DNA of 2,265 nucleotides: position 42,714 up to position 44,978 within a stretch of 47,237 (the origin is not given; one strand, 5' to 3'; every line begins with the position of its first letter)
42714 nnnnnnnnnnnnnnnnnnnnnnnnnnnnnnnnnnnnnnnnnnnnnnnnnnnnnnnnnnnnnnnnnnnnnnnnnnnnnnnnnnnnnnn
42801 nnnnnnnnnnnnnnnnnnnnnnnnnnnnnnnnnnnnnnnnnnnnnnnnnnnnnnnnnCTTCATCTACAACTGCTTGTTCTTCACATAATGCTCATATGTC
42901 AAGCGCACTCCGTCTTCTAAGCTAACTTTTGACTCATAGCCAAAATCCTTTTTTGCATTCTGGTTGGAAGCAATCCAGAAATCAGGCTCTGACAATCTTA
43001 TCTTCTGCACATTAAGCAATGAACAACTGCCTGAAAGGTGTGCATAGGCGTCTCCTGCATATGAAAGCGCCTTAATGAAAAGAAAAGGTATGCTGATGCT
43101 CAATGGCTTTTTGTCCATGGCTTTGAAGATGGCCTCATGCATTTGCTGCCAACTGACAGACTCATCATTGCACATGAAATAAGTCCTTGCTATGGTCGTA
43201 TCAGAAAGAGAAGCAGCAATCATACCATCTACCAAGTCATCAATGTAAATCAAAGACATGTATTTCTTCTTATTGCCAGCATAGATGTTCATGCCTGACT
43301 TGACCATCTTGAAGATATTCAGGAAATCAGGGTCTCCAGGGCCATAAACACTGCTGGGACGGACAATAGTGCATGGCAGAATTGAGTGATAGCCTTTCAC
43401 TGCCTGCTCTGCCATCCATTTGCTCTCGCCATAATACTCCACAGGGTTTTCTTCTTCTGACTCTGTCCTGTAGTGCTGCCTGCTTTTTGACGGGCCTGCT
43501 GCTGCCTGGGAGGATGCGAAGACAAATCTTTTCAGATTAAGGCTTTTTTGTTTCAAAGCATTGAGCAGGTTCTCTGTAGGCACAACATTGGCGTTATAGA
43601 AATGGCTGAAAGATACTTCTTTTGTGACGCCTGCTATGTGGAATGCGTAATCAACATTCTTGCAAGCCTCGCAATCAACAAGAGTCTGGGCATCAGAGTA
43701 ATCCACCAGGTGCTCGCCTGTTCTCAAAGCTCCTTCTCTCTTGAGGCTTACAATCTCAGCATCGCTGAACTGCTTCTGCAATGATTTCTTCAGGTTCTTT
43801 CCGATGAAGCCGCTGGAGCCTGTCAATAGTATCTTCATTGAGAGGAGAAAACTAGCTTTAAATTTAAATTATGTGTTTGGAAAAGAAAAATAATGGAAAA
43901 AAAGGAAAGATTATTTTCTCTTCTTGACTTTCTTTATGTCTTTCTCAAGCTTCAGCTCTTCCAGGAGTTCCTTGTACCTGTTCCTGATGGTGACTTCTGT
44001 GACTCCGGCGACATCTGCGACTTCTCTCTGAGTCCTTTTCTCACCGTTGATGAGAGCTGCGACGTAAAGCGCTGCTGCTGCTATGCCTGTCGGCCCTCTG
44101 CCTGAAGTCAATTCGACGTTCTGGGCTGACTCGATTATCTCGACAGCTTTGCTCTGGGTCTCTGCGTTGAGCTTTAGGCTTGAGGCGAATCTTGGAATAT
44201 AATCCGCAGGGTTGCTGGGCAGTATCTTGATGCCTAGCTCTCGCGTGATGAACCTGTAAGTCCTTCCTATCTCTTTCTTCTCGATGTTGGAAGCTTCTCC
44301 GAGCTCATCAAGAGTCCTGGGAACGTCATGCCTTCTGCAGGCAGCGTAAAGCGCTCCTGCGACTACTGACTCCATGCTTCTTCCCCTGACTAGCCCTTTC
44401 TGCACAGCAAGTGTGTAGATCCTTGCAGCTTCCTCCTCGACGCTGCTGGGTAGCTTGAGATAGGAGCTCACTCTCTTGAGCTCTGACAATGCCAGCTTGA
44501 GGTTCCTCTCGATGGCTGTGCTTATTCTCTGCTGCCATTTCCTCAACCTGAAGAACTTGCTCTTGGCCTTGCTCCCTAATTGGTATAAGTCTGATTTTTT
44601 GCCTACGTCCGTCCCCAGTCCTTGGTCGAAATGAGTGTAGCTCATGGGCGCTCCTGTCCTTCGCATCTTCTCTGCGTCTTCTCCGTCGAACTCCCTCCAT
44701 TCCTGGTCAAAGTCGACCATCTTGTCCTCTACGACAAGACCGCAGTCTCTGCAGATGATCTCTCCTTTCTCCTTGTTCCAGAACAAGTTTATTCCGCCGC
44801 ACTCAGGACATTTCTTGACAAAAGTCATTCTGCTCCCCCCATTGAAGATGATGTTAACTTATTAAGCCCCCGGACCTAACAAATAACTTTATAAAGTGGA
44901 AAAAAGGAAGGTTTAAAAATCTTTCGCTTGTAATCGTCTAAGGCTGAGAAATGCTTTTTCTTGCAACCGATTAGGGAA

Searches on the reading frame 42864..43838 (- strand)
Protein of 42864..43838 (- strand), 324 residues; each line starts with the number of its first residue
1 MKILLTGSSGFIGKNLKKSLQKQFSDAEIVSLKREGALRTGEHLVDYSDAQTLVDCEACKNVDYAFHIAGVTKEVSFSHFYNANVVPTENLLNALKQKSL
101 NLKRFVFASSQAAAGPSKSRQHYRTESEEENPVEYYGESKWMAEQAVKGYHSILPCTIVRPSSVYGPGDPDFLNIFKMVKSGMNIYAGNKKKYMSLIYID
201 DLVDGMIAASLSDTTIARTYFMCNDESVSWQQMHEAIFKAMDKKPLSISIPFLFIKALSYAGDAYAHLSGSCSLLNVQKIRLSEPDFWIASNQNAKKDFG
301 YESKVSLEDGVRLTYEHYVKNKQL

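Call 58: search_protein_families(library=pfam, proteins=[window:42864-43838:-], max_evalue=0.0001)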
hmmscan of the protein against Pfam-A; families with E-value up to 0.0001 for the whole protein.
window:42864-43838:- (324 aa): 5 families
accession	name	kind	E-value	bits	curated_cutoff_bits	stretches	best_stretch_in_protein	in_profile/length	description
PF01370.27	Epimerase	-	4.2e-29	102.1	20.9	1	3-210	1-225/240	NAD dependent epimerase/dehydratase family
PF01073.25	3Beta_HSD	-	5.2e-21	75.3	22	1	5-245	2-272/280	3-beta hydroxysteroid dehydrogenase/isomerase family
PF16363.11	GDP_Man_Dehyd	-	4.3e-19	69.6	27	1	4-313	1-331/332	GDP-mannose 4,6 dehydratase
PF04321.23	RmlD_sub_bind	-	2.9e-18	66.4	27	1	1-245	1-235/287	RmlD substrate binding domain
PF07993.18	NAD_binding_4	-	7.7e-18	65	20.1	1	58-187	85-230/258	Male sterility protein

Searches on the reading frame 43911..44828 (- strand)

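Call 58: search_protein_families(library=pfam, proteins=[window:43911-44828:-], max_evalue=0.0001)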
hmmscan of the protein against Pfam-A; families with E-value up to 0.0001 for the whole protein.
window:43911-44828:- (305 aa): 4 families
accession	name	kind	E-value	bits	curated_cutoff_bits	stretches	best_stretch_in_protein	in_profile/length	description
PF00382.24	TFIIB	-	7.3e-49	164.2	23.6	2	205-290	6-91/92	Transcription factor TFIIB repeat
PF08271.17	Zn_Ribbon_TF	-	6.2e-13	48.5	29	1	6-47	2-43/43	TFIIB zinc-binding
PF04545.22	Sigma70_r4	-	3.2e-05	23.8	24.1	0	262-293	18-49/50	Sigma-70, region 4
PF03966.22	Trm112p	-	7.5e-05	23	22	0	6-32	9-34/40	Trm112p-like protein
